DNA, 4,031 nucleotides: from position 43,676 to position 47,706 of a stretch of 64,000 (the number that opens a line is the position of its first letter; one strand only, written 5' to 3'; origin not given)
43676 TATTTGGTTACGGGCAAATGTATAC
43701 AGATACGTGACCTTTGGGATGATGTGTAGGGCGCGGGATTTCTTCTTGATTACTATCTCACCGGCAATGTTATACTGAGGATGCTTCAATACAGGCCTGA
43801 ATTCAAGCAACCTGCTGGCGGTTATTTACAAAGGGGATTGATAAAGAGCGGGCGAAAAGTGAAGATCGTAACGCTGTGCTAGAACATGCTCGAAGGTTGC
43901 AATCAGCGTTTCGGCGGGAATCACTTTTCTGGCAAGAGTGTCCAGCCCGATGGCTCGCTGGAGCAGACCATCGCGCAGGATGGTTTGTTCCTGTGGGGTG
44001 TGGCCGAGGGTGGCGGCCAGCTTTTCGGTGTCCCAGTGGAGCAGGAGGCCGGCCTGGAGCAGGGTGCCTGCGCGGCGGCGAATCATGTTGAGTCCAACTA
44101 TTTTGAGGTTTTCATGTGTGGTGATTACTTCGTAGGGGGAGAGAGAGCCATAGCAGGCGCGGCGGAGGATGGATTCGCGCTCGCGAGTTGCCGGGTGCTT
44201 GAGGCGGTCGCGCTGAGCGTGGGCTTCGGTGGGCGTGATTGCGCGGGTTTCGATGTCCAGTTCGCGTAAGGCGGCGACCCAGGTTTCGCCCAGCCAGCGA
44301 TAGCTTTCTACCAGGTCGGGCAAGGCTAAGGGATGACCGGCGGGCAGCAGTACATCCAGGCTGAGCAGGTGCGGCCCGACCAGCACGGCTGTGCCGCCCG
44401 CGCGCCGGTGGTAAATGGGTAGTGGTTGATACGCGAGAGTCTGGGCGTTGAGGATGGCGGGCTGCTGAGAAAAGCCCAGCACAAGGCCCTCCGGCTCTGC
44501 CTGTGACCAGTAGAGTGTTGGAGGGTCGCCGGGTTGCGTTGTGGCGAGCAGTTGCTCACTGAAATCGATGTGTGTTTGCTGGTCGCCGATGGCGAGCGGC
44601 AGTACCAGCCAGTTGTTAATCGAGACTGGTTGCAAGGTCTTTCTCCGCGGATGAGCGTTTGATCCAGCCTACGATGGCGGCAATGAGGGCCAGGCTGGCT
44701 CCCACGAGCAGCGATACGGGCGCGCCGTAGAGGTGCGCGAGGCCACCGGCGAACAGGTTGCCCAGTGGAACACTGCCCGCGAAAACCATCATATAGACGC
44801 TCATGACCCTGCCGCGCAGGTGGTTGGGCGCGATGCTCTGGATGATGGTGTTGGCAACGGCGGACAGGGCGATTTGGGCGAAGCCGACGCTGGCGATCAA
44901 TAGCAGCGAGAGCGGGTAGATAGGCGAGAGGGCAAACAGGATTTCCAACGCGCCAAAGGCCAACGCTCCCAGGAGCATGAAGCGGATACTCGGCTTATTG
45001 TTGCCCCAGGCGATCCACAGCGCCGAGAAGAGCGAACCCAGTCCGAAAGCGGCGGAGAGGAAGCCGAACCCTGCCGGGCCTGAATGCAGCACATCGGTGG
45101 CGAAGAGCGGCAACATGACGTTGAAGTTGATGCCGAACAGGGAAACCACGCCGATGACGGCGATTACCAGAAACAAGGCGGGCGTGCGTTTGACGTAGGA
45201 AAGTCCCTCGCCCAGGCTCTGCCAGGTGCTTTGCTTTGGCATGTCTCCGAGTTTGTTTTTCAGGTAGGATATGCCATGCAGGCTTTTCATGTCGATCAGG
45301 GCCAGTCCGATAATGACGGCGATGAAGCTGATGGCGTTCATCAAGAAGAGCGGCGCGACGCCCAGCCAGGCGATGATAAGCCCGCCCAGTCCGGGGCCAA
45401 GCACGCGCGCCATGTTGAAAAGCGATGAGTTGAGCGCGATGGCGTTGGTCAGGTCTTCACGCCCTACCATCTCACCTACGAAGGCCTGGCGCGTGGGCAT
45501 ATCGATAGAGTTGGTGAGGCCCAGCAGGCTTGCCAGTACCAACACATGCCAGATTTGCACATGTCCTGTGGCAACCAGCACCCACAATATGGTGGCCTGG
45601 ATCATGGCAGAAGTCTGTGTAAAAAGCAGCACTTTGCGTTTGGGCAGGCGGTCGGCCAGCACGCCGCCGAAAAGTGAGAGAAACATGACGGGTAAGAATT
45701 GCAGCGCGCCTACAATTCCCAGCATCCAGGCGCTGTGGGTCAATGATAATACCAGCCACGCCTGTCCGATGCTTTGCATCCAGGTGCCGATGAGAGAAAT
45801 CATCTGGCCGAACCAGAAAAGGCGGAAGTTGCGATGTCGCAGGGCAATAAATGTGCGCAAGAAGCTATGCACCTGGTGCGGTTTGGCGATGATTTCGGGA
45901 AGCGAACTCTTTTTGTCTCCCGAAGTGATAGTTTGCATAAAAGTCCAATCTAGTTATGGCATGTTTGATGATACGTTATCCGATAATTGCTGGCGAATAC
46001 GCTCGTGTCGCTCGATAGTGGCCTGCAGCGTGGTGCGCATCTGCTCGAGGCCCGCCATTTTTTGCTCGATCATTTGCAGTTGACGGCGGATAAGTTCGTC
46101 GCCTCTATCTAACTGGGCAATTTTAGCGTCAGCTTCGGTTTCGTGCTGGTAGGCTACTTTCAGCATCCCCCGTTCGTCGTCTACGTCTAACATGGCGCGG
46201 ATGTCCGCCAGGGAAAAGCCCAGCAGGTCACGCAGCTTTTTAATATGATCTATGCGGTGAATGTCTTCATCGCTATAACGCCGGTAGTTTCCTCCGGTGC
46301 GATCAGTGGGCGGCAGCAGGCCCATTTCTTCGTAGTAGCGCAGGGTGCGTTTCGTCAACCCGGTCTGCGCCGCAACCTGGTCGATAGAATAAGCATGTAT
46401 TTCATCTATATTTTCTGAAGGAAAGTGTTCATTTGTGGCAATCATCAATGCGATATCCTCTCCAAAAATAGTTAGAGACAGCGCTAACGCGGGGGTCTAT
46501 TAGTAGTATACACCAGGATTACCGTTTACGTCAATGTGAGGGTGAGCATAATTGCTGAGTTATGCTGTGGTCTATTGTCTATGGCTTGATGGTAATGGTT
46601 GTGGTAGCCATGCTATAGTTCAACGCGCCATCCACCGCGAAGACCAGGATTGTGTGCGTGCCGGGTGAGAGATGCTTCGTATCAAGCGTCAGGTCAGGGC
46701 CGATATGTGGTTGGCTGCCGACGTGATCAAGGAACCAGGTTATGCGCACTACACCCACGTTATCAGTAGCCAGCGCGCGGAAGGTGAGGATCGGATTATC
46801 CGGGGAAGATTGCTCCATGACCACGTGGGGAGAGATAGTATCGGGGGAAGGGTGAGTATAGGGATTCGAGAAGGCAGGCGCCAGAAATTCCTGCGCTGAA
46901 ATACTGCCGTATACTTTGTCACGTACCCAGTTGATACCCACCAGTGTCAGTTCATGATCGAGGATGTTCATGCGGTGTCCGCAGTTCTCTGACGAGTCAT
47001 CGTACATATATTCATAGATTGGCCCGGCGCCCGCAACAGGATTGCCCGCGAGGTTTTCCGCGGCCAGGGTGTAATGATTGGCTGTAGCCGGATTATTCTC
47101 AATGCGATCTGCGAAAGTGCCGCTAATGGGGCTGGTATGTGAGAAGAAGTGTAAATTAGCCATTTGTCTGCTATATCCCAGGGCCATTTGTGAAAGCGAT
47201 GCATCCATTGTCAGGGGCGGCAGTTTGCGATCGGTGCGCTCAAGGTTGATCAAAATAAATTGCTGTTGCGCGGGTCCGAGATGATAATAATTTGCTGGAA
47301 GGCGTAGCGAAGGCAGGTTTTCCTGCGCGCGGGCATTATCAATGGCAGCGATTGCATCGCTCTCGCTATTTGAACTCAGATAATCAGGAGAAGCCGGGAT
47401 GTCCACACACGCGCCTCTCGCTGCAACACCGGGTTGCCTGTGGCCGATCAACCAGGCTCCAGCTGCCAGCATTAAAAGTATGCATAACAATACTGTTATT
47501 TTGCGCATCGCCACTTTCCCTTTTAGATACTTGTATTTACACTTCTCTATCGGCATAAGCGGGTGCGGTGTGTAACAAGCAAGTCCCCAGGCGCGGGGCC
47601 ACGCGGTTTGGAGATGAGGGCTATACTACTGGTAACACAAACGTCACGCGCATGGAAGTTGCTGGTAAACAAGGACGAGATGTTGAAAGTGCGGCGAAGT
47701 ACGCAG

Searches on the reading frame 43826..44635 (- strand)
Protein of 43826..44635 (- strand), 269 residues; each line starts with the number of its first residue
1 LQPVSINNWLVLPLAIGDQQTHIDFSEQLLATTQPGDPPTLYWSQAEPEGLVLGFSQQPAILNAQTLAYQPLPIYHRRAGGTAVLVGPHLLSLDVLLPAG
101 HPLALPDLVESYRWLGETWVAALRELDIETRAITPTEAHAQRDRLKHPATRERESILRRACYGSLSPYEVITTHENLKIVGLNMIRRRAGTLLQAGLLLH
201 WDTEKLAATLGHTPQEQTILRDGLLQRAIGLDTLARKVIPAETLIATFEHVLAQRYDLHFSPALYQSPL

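Call 53: search_protein_families(library=pfam, proteins=[window:43826-44635:-], max_evalue=0.00001)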
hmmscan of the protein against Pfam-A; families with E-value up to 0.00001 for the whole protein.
window:43826-44635:- (269 aa): 1 family
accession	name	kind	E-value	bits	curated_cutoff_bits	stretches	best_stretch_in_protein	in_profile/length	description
PF21948.1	LplA-B_cat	-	2.8e-12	47.5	27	1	20-248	3-195/200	Lipoyl protein ligase A/B catalytic domain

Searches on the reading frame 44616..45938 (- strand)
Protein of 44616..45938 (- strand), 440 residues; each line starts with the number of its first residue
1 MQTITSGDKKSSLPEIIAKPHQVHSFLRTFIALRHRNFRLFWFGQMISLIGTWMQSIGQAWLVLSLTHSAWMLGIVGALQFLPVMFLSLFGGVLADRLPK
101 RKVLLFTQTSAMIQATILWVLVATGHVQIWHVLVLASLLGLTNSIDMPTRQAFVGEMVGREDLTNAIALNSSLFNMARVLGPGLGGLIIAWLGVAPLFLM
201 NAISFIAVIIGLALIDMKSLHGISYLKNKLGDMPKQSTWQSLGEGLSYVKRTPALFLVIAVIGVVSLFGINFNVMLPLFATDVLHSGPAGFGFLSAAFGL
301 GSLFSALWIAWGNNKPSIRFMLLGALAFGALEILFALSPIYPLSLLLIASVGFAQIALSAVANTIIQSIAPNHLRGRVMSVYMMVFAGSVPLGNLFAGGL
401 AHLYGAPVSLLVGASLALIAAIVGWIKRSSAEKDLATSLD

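Call 53: search_protein_families(library=pfam, proteins=[window:44616-45938:-], max_evalue=0.00001)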
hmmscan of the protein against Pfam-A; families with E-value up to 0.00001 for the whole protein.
window:44616-45938:- (440 aa): 2 families
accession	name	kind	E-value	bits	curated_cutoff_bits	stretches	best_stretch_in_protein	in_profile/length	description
PF05977.19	MFS_3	-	8.6e-65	219.6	27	1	29-427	3-393/524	Transmembrane secretion effector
PF07690.21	MFS_1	-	6.7e-46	157.2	33.4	2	42-385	2-338/347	Major Facilitator Superfamily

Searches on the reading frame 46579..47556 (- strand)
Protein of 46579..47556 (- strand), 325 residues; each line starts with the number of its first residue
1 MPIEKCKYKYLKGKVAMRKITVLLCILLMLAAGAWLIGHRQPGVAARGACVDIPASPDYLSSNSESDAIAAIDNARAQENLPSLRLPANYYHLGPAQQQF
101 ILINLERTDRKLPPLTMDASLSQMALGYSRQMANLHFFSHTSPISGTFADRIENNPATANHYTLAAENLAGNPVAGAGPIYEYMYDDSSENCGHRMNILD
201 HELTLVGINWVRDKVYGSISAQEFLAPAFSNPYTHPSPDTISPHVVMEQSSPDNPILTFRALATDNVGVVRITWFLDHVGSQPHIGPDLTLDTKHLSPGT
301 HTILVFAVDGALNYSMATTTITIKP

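Call 53: search_protein_families(library=pfam, proteins=[window:46579-47556:-], max_evalue=0.00001)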
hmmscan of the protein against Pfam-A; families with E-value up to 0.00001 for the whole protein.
window:46579-47556:- (325 aa): 1 family
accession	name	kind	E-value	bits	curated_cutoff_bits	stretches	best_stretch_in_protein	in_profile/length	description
PF00188.32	CAP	-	1.7e-10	42.2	21.1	1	102-215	3-107/117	Cysteine-rich secretory protein family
